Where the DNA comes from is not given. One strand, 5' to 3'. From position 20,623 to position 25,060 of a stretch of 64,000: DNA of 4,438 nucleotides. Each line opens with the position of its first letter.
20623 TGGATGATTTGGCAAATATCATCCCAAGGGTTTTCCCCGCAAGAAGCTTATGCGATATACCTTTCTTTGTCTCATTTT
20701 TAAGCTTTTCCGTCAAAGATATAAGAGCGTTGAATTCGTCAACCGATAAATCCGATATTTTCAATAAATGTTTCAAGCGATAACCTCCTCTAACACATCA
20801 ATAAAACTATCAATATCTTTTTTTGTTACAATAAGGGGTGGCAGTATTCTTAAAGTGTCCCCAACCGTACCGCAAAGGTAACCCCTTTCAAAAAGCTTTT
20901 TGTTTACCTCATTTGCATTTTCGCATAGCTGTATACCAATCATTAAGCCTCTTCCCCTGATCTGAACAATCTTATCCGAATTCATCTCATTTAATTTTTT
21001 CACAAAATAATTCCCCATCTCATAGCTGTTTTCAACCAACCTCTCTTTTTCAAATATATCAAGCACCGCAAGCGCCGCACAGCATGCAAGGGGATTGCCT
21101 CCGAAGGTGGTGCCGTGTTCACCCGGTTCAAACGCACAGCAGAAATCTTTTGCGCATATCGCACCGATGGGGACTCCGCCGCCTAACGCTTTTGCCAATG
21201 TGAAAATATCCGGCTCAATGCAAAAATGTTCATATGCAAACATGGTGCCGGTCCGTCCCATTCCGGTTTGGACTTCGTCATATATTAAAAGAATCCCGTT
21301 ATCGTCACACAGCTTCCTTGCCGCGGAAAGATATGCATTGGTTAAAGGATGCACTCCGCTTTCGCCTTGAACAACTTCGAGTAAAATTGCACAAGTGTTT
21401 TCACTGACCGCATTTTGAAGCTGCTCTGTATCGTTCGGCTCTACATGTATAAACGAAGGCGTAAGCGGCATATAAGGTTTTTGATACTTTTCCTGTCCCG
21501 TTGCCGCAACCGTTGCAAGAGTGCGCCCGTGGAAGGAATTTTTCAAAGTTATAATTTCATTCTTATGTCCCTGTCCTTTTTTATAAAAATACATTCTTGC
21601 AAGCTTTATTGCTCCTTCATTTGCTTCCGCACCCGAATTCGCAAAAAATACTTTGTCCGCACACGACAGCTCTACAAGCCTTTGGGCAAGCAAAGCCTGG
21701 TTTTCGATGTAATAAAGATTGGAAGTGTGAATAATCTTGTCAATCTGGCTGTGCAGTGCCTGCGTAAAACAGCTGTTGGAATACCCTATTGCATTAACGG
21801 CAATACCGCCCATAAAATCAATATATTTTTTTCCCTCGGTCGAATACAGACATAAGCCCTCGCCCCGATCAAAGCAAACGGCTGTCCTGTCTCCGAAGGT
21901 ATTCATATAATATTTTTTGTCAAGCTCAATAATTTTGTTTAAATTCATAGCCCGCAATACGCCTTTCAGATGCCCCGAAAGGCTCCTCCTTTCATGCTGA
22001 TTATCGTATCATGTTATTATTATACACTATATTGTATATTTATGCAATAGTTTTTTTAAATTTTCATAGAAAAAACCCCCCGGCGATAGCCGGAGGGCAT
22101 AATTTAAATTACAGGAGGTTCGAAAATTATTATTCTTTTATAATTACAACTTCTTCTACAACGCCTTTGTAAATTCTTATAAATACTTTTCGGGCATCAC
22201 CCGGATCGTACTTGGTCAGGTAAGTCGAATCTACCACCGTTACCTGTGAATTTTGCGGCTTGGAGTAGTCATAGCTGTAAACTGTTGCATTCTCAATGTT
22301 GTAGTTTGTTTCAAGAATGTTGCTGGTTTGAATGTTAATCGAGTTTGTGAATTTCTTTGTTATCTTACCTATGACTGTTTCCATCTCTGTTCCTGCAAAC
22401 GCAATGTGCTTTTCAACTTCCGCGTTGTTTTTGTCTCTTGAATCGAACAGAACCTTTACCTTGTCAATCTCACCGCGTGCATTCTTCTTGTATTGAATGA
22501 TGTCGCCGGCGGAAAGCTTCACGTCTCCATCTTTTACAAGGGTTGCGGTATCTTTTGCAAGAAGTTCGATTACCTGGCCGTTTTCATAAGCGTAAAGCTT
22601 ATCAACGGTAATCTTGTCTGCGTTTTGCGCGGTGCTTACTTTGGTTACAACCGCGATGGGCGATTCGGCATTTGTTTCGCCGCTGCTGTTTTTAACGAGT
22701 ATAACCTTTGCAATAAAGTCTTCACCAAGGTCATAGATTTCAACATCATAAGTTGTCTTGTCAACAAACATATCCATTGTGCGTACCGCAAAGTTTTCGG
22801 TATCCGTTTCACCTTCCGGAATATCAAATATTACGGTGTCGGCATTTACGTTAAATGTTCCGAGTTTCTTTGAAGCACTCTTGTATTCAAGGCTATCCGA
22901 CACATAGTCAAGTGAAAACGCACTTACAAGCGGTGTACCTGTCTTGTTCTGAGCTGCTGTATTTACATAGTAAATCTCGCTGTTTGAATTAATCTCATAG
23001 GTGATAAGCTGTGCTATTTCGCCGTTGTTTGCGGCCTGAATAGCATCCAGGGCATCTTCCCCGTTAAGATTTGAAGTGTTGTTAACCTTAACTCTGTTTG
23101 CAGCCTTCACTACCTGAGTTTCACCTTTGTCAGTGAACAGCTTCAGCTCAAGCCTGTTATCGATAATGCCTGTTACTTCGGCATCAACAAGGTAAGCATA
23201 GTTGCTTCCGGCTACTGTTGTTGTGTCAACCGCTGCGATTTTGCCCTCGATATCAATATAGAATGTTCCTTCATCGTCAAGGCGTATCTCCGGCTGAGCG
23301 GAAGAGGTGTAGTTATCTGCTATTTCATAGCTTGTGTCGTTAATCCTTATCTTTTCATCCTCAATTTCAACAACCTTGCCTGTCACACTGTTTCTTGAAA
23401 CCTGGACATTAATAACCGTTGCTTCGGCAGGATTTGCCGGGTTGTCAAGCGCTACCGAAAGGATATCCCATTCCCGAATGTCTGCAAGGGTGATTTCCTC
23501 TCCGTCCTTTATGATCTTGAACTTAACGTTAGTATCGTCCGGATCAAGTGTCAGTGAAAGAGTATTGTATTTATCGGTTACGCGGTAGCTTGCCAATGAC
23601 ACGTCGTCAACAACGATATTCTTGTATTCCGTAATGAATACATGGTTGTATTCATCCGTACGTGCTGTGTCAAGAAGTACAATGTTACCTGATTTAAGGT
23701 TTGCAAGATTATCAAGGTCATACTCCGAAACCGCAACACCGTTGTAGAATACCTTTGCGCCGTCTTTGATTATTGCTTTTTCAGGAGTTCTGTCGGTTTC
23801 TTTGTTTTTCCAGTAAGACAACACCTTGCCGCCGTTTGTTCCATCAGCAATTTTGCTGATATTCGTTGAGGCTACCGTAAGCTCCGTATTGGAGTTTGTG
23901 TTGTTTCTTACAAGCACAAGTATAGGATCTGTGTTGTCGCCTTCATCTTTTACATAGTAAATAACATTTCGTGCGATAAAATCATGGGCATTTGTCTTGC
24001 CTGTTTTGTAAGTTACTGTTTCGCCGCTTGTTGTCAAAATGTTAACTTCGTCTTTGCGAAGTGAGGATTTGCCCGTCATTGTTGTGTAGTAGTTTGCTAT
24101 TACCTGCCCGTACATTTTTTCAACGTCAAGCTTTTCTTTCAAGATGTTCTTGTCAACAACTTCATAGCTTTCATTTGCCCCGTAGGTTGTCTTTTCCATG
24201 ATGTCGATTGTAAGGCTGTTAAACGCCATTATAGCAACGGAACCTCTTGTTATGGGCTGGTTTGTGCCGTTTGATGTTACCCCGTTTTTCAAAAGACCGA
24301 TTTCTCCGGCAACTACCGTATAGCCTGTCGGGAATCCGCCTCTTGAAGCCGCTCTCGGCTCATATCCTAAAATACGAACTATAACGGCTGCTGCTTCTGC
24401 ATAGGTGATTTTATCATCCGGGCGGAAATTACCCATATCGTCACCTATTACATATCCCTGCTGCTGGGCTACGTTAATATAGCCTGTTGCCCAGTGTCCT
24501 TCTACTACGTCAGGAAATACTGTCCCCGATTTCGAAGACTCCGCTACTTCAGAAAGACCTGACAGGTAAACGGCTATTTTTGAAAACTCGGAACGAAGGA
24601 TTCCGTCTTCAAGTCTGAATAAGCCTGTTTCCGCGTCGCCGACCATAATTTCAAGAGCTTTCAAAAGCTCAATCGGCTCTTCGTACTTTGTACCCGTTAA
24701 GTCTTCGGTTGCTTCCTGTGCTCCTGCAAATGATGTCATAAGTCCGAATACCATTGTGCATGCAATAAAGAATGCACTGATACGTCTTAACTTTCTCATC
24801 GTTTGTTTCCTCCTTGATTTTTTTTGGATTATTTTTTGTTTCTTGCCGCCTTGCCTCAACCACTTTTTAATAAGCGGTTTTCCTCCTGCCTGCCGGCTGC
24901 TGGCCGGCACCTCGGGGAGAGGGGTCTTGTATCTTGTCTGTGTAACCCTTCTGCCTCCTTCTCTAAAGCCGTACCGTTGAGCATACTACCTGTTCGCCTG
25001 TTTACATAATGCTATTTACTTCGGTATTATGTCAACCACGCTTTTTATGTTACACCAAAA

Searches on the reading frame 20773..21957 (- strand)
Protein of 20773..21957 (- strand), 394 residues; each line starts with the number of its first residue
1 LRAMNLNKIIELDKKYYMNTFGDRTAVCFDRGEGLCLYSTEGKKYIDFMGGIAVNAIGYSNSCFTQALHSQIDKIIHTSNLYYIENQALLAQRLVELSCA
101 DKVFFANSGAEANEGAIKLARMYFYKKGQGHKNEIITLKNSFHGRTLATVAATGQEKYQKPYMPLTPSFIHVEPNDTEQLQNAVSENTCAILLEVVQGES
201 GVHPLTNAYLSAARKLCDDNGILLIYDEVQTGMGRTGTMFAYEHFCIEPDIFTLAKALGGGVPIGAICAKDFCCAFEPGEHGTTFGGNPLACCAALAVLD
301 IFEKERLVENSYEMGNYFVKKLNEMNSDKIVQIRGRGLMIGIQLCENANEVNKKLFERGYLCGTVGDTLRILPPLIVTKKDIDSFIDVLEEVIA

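Call 53: search_protein_families(library=pfam, proteins=[window:20773-21957:-])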
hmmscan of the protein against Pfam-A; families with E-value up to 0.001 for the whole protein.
window:20773-21957:- (394 aa): 1 family
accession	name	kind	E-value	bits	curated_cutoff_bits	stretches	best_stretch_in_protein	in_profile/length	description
PF00202.27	Aminotran_3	-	1.7e-117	393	30.5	1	23-393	7-403/403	Aminotransferase class-III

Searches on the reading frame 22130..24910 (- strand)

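Call 53: search_protein_families(library=pfam, proteins=[window:22130-24910:-])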
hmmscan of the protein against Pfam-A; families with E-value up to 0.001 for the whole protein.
window:22130-24910:- (926 aa): 1 family
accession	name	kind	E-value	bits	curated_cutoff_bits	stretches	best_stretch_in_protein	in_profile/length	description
PF00395.25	SLH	-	7e-11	42.4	20.8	1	132-174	2-44/44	S-layer homology domain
